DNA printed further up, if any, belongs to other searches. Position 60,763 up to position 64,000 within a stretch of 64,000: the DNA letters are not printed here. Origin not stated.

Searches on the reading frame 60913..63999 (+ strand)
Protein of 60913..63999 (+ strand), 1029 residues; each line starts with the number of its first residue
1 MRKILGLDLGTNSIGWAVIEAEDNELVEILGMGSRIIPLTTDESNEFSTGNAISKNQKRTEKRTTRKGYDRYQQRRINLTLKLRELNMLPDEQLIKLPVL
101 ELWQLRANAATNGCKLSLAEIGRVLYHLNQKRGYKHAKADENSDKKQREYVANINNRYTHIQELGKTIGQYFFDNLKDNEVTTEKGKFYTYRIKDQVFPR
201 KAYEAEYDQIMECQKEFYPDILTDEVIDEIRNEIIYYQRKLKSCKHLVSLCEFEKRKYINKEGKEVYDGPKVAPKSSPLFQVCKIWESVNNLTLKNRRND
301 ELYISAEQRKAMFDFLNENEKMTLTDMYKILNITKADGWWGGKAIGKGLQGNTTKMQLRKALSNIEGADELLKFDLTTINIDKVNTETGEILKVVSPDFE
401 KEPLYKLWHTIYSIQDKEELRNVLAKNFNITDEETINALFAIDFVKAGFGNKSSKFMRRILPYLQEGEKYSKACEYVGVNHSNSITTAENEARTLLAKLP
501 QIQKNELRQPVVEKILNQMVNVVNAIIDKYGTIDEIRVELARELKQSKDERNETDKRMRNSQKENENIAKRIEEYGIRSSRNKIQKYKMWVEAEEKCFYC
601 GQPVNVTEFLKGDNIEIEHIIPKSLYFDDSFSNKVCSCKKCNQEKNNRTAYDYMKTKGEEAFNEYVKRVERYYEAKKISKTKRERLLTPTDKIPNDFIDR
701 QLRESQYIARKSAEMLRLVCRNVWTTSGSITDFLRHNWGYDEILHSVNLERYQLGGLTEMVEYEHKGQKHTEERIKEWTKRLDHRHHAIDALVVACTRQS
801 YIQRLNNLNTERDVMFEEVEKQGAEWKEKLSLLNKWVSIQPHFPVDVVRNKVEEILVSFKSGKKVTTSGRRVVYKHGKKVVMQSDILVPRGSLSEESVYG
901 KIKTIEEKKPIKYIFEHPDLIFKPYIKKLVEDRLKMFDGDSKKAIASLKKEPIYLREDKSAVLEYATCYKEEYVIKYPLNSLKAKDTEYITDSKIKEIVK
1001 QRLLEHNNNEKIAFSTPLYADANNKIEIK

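Call 100: search_protein_families(library=pfam, proteins=[window:60913-63999:+])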
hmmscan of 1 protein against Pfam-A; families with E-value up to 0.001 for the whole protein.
window:60913-63999:+ (1029 aa): 5 families
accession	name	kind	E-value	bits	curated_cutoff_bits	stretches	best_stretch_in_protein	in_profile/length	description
PF18541.7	RuvC_III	-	2.6e-46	158.3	26.2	1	692-866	1-179/179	RuvC endonuclease subdomain 3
PF13395.12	HNH_4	-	1.6e-18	66.9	22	1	597-651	1-54/54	HNH endonuclease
PF01844.29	HNH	-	7.6e-08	32.8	21.4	1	597-648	1-47/47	HNH endonuclease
PF14279.12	HNH_5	-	4.1e-07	30.3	27.5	1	597-649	1-47/56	HNH endonuclease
PF18470.6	Cas9_a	-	2.5e-05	24.5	26.9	1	271-359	17-97/221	Cas9 alpha-helical lobe domain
